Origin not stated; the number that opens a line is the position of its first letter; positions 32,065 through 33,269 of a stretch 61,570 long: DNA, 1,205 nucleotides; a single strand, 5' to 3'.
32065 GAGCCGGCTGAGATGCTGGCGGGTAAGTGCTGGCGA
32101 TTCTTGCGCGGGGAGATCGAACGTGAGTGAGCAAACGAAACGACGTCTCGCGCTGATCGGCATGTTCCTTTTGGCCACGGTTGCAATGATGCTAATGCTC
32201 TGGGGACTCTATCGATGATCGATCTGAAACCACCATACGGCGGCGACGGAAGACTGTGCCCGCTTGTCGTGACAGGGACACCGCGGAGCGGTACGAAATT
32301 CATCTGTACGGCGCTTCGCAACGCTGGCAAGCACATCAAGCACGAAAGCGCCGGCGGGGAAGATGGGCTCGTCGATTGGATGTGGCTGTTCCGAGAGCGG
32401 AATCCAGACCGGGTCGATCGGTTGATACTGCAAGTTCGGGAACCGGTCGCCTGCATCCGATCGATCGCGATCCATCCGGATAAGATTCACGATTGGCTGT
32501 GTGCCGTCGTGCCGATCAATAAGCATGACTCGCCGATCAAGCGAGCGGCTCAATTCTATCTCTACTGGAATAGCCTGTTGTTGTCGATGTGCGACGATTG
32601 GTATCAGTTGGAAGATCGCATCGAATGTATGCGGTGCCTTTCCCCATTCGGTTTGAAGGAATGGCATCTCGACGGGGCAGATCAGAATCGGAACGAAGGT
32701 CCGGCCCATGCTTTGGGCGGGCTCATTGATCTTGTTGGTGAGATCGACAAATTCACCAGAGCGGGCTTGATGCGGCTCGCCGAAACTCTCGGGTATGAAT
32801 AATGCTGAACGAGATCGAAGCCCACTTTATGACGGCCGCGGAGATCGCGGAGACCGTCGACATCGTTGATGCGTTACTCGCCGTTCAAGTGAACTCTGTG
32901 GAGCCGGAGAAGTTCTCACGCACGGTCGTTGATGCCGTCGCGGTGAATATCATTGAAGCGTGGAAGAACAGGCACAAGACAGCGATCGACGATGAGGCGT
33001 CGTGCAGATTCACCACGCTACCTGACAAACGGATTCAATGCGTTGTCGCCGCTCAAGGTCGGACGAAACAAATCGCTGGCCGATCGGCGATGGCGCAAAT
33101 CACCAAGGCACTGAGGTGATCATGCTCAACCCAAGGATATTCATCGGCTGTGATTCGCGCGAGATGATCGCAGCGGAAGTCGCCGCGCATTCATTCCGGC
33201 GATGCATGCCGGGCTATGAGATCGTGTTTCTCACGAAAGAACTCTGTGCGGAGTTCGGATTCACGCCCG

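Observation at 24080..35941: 12-kb carbohydrate synthesis, methylation and sulfation island downstream of the tail genes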

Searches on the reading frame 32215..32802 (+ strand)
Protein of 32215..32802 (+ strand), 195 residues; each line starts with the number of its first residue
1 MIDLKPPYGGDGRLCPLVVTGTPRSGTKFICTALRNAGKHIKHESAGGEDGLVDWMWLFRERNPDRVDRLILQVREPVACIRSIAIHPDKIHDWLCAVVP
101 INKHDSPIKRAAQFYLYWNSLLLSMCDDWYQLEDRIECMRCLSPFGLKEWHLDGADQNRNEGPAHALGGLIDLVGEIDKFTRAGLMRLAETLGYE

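Call 6: search_protein_families(library=pfam, max_evalue=0.1, proteins=[window:32215-32802:+])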
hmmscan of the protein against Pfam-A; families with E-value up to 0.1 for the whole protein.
window:32215-32802:+ (195 aa): 0 families

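Call 10: search_protein_families(library=phrogs, max_evalue=0.01, proteins=[window:32215-32802:+])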
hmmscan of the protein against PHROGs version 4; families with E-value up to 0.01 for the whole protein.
window:32215-32802:+ (195 aa): 0 families

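Call 11: search_protein_families(library=ncbifam, max_evalue=0.01, proteins=[window:32215-32802:+])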
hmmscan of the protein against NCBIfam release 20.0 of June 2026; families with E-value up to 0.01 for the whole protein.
window:32215-32802:+ (195 aa): 0 families

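Call 14: search_solved_structures(query=window:32215-32802:+, max_evalue=10, show_alignments=2)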
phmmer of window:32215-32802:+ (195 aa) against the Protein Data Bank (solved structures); distinct sequences matched with E-value up to 10: 4.
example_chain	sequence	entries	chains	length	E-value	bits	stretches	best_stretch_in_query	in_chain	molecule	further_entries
8eol_A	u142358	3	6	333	1.8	11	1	62-142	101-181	GLUCOSAMINE-6-PHOSPHATE DEAMINASE | Glutamine-fructose-6-phosphate transaminase (Isomerizing)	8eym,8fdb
3hba_A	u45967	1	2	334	1.8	11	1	62-142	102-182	Putative phosphosugar isomerase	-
2mdp_A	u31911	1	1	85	6.1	9.3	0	122-141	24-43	Gene 1.2 protein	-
7u65_G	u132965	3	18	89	7.5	9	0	122-141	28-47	Inhibitor of dGTPase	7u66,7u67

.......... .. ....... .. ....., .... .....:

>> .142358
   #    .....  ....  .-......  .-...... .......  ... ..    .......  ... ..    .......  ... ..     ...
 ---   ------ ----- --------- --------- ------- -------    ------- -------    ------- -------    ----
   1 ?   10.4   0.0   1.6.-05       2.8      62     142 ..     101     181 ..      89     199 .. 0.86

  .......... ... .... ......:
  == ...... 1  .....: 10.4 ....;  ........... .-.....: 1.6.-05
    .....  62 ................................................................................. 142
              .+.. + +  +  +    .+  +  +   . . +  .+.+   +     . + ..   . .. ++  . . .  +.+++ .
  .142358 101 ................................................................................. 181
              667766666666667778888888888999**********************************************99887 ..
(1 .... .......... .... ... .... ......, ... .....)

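Call 16: find_homologous_proteins(query=window:32215-32802:+, max_evalue=0.001)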
Query window:32215-32802:+ (195 aa): 3 proteins with E <= 0.001 among 109 candidates.
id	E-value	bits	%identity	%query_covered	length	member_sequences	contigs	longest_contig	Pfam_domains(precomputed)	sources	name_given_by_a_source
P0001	1.4e-134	464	100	100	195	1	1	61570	-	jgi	-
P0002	4.0e-55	204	50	100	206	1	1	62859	-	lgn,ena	-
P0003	7.9e-53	197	49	99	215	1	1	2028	-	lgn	-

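Call 17: find_encoding_contigs(protein=P0002, flank=10000, max_places=4)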
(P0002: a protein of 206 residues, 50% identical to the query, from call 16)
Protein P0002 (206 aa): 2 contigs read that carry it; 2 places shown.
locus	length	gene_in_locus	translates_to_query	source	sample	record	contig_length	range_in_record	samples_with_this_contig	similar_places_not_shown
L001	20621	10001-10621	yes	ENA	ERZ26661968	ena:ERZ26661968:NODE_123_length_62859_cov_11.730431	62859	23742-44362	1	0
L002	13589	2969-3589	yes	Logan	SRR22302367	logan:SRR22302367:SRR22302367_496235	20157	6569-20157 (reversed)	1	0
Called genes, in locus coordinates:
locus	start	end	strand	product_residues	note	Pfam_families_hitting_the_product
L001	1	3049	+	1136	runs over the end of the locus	-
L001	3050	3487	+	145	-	PF19668:DUF6171 (weak)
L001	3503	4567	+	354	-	PF01973:MptE-like (faint)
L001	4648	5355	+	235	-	-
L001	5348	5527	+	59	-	-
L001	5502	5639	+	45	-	-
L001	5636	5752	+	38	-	-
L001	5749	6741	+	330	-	-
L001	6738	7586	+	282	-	-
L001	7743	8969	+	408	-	PF05050:Methyltransf_21, PF13649:Methyltransf_25 (faint), PF13489:Methyltransf_23, PF13847:Methyltransf_31 (weak), PF08241:Methyltransf_11 (weak)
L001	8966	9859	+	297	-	-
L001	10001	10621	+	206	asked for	-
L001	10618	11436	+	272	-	-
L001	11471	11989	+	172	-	-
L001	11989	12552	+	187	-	-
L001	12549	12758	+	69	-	-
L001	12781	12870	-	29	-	-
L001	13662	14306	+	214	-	PF00145:DNA_methylase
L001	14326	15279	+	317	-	PF07505:DUF5131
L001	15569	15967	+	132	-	-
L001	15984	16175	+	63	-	PF02599:CsrA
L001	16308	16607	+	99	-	PF27050:Phage_P22_Y8K6 (weak)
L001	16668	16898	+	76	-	-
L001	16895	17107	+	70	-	-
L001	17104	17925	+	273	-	PF12705:PDDEXK_1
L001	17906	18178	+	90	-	-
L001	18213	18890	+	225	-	-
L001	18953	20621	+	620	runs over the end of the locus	-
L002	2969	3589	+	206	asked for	-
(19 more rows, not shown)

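Call 18: find_encoding_contigs(protein=P0001, flank=10000, max_places=4)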
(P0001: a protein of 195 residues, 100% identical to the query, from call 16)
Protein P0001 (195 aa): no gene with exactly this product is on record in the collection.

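Call 46: search_protein_representatives(alignment_id=A3)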
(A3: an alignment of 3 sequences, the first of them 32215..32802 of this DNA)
Query: 3 sequences, 206 profile positions. Proteins with E-value up to 0.001 (for the whole library): 668; up to 1e-10: 44; up to 1e-30: 2. The best 150 are listed.
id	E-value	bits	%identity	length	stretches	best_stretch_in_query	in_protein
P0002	9.1e-120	414.1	-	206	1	1-205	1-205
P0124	9.9e-55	201.7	-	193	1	3-205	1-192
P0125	1.0e-15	74.3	-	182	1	17-178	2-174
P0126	1.1e-15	74.2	-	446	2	17-160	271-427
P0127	2.6e-15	72.9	-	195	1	14-148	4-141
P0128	5.7e-15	71.8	-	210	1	16-176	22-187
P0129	2.3e-14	69.9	-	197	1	17-155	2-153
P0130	3.1e-14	69.4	-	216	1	2-177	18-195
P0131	3.2e-14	69.4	-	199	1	15-146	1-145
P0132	3.7e-14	69.2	-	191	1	16-168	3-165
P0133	8.4e-14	68.0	-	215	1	16-139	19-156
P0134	1.3e-13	67.4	-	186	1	16-160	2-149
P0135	1.6e-13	67.2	-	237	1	16-169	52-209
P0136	2.6e-13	66.4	-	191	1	16-205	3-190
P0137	3.8e-13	65.9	-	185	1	16-157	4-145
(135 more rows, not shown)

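Call 48: search_protein_families(library=pfam, alignment_id=A4, max_evalue=0.01)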
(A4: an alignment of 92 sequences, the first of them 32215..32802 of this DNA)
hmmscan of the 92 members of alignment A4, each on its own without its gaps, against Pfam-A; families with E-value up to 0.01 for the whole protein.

A. member 1, window:32215-32802:+ (195 aa): 0 families

B. families by the number of members that match (of 92 scanned): 17 families
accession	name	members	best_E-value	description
PF13469.12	Sulfotransfer_3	25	3e-07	Sulfotransferase family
PF00685.33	Sulfotransfer_1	4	0.00014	Sulfotransferase domain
PF17784.7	Sulfotransfer_4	4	0.0011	Sulfotransferase domain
PF00535.33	Glycos_transf_2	2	2.9e-18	Glycosyl transferase family 2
PF18489.6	Alpha_Helical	2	0.0034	Alpha helical domain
PF04488.21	Gly_transf_sug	1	1.9e-13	Glycosyltransferase sugar-binding region containing DXD motif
PF13578.12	Methyltransf_24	1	1.6e-09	Methyltransferase domain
PF09250.16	Prim-Pol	1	1.2e-08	Bifunctional DNA primase/polymerase, N-terminal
PF05704.18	Caps_synth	1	1.3e-08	Capsular polysaccharide synthesis protein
PF13704.12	Glyco_tranf_2_4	1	3.3e-08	Glycosyl transferase family 2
PF12919.13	TcdA_TcdB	1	2e-06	TcdA/TcdB catalytic glycosyltransferase domain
PF02390.23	Methyltransf_4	1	4e-05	Putative methyltransferase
PF13847.12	Methyltransf_31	1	0.00068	Methyltransferase domain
PF10892.13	DUF2688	1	0.0016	Protein of unknown function (DUF2688)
PF03452.20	Anp1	1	0.0037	Anp1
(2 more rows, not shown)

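Call 49: search_solved_structures(query=A4, max_evalue=1, show_alignments=2)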
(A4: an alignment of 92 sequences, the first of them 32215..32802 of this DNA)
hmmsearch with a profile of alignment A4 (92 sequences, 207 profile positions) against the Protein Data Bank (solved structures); distinct sequences matched with E-value up to 1: 12.
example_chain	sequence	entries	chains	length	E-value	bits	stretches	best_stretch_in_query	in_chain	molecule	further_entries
8qae_A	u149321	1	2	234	9.5e-06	28.2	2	117-198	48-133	sc-apCC-6-SLLA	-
3l8j_A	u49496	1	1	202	0.003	20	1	126-202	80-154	Programmed cell death protein 10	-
3ajm_A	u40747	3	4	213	0.0031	20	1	126-202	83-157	Programmed cell death protein 10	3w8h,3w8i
3l8i_A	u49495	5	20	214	0.0031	20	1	126-202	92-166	Programmed cell death protein 10 | Cerebral cavernous malformations 3 protein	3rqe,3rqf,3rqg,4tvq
4geh_A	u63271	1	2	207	0.0032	19.9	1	126-202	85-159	Programmed cell death protein 10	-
4gox_A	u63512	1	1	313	0.016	17.6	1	62-154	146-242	Polyketide synthase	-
4gbm_A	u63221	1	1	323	0.019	17.4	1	62-157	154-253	CurM Sulfotransferase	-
3k5h_A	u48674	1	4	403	0.073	15.5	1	118-196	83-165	Phosphoribosyl-aminoimidazole carboxylase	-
3k5i_A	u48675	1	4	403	0.073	15.5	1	118-196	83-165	Phosphoribosyl-aminoimidazole carboxylase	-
2qp4_A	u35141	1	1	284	0.23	13.8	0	57-159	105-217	Bile salt sulfotransferase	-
5f06_A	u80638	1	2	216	0.56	12.6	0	15-52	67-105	Glutathione S-transferase family protein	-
4g6u_B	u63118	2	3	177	0.63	12.4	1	161-201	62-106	EC869 CdiI | Immunity protein CdiI-o11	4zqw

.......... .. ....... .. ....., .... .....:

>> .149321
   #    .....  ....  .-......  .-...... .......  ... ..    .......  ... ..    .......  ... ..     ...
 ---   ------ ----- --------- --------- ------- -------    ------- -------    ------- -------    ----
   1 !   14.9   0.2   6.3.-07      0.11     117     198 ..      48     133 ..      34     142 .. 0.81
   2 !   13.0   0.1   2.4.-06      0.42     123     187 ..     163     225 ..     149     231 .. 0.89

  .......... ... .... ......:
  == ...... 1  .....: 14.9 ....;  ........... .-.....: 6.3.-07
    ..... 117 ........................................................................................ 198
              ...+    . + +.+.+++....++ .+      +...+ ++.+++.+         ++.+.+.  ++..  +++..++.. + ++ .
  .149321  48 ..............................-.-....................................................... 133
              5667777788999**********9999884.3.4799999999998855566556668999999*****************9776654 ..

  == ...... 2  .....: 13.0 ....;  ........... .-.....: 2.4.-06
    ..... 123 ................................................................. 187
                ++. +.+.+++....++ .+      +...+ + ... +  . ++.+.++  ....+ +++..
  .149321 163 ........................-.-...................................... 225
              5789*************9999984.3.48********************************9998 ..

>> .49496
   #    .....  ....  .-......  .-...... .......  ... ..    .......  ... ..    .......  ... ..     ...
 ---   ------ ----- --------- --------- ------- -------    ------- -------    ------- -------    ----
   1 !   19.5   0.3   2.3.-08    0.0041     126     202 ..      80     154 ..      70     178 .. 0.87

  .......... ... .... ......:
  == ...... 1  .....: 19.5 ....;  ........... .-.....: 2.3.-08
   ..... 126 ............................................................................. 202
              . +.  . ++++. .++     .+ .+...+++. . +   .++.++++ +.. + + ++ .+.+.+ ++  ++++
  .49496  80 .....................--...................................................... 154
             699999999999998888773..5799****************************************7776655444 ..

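Call 52: search_protein_families(library=pfam, max_evalue=0.1, proteins=[L001:6738-7586:+, L001:10618-11436:+, L001:11336-11989:+, L001:11989-12552:+, L001:3050-3487:+, L001:3503-4567:+, L001:4648-5355:+])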
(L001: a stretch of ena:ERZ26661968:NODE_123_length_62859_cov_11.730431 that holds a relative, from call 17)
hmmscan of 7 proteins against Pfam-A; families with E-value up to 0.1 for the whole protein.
L001:6738-7586:+ (282 aa): 0 families

L001:10618-11436:+ (272 aa): 0 families

L001:11336-11989:+ (217 aa): 0 families

L001:11989-12552:+ (187 aa): 2 families
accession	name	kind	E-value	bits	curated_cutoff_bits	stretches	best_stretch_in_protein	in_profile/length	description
PF01050.24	MannoseP_isomer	-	0.00049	20.7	23.6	0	57-104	15-62/116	Mannose-6-phosphate isomerase C-terminal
PF23547.1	Zn_ribbon_FGT1_1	-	0.00056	19.9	27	1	5-16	18-29/35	FORGETTER1 first zinc ribbon domain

L001:3050-3487:+ (145 aa): 1 family
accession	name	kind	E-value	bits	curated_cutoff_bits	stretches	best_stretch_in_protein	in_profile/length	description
PF19668.4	DUF6171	-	0.00013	22.7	27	1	87-136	33-80/80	Family of unknown function (DUF6171)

L001:3503-4567:+ (354 aa): 1 family
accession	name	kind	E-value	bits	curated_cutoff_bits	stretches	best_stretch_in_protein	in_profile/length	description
PF01973.23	MptE-like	-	7.2e-08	32.8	34.6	1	88-160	10-88/171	6-hydroxymethylpterin diphosphokinase MptE-like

L001:4648-5355:+ (235 aa): 1 family
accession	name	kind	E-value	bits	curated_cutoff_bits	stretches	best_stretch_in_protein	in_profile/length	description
PF00535.33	Glycos_transf_2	-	0.00026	21.4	23.3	1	28-120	24-121/168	Glycosyl transferase family 2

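Call 56: predict_structure(alignment_id=A5)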
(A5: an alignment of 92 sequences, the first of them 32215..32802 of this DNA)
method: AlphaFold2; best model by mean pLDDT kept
length: 195 residues; sequences in the alignment: 92
mean_pLDDT: 92.5   pTM: 0.89
mean pLDDT of the five models: 92.5, 92.4, 92.2, 91.9, 91.5
residues with pLDDT >= 90: 159; 70-90: 24; 50-70: 12; < 50: 0
segments of 3 or more residues with pLDDT < 50: none
pLDDT, mean of each block of 10 residues (from residue 1): 79 93 96 98 95 96 94 96 95 96 97 98 98 97 98 88 62 86 96 94
secondary structure, 60 per line:
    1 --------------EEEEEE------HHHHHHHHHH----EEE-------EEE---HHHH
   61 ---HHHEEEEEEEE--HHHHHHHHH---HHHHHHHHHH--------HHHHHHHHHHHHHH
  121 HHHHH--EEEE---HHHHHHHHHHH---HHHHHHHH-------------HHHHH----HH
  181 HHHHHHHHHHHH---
elements in order: E15-20 H27-36 E41-43 E51-53 H57-60 E67-74 H77-85 H89-98 H107-125 E128-131 H135-145 H149-156 H170-174 H179-192

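Call 58: fold_search(model_id=the predicted structure, library=pdb)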
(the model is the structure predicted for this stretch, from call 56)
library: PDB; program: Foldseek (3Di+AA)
matches with E <= 10: 738; with E <= 0.001: 2
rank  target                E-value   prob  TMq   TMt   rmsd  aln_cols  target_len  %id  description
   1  8w5z_A                5.5e-04  1.00  0.47  0.31   7.4       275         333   13  Crystal structure of tick tyrosylprotein sulfotransferase reveals the activation mechanism of tick anticoagulant prote (released 2024-04-10)
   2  2gwh_B                9.4e-04  0.98  0.36  0.26   9.9       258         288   10  Human Sulfotranferase SULT1C2 in complex with PAP and pentachlorophenol (released 2006-05-16)
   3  3qvu_A                1.1e-03  0.99  0.43  0.32   8.9       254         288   12  Crystal structure of Ancestral variant b9 of SULT 1A1 in complex with PAP and p-nitrophenol (released 2011-08-31)
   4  2ov8                  1.4e-03  0.85  0.30  0.25  15.2       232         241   11  Crystal Structure of StaL (released 2007-02-27)
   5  1q1z                  1.9e-03  0.98  0.40  0.31   8.5       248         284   10  Crystal structure of human cholesterol sulfotransferase (SULT2B1b) in the presence of PAP (released 2003-11-11)
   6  5wrj_C                2.0e-03  1.00  0.49  0.38   7.2       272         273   11  Crystal structure of human tyrosylprotein sulfotransferase-1 complexed with PAP and gastrin peptide (released 2017-09-06)
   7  2qp3                  2.0e-03  1.00  0.47  0.37   7.2       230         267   10  Identification and Characterization of Two Amino Acids Critical for the Substrate Inhibition of SULT2A1 (released 2008-07-29)
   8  6xl8_B                2.3e-03  0.99  0.48  0.39   9.2       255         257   13  Crystal structure of 3-O-Sulfotransferase isoform 3 in complex with 8mer oligosaccharide with no 6S sulfation (released 2021-06-23)
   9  4jvm_B                2.3e-03  0.95  0.38  0.29   8.7       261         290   12  Crystal structure of human estrogen sulfotransferase (SULT1E1) in complex with inactive cofactor PAP and brominated fl (released 2013-09-04)
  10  9wwe                  2.4e-03  0.98  0.45  0.31  10.9       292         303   12  Crystal structure of human tyrosylprotein sulfotransferase 2 (TPST2) in cation-bound state (released 2025-12-31)
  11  1ov4                  2.6e-03  0.99  0.44  0.35   7.7       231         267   10  Crystal structure of human DHEA-ST complexed with androsterone (released 2004-02-17)
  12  4jvl_A                2.8e-03  0.97  0.40  0.30   8.9       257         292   11  Crystal structure of human estrogen sulfotransferase (SULT1E1) in complex with inactive cofactor PAP and estradiol (E2 (released 2013-09-04)
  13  4gbm                  3.5e-03  0.99  0.49  0.36  10.3       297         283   13  Sulfotransferase Domain from the Curacin Biosynthetic Pathway (released 2012-10-17)
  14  2gwh_A                3.5e-03  0.97  0.40  0.30   9.6       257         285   10  Human Sulfotranferase SULT1C2 in complex with PAP and pentachlorophenol (released 2006-05-16)
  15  4jvl_B                4.4e-03  0.95  0.41  0.31   8.4       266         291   13  Crystal structure of human estrogen sulfotransferase (SULT1E1) in complex with inactive cofactor PAP and estradiol (E2 (released 2013-09-04)
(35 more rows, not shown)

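Call 106: find_encoding_contigs(protein=P0125, flank=8000, max_places=2)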
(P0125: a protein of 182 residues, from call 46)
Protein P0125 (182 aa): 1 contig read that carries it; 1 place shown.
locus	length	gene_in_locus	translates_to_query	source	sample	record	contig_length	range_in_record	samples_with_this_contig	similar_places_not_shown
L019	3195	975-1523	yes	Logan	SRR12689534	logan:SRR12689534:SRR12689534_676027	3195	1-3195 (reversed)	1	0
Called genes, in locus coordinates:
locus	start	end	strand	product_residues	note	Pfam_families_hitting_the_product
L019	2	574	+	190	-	?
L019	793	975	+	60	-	-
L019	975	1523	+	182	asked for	-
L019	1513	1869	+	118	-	-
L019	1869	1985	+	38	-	-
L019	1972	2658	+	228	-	-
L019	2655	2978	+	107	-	PF18932:DUF5681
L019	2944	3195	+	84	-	?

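Call 107: find_encoding_contigs(protein=P0128, flank=8000, max_places=2)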
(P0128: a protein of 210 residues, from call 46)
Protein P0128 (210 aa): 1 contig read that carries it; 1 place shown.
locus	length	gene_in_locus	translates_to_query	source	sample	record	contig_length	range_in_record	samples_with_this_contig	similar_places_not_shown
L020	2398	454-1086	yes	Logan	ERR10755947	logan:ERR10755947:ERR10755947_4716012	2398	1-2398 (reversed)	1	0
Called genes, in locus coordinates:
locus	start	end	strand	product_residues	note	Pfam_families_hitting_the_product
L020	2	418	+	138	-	?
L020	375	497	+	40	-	-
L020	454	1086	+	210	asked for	-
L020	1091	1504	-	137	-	-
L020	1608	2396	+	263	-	?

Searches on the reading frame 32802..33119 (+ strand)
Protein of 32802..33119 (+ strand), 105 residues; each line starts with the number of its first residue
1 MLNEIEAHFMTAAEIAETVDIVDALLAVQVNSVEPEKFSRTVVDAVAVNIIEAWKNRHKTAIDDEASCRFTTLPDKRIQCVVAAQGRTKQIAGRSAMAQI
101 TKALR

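Call 6: search_protein_families(library=pfam, max_evalue=0.1, proteins=[window:32802-33119:+])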
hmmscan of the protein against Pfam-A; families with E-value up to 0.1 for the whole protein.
window:32802-33119:+ (105 aa): 0 families

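Call 90: search_protein_families(library=phrogs, max_evalue=0.01, proteins=[window:32802-33119:+])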
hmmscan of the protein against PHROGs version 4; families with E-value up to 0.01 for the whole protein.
window:32802-33119:+ (105 aa): 1 family
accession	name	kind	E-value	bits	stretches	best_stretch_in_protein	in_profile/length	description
phrog_9709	-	unknown function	0.0012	20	1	12-82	25-93/114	-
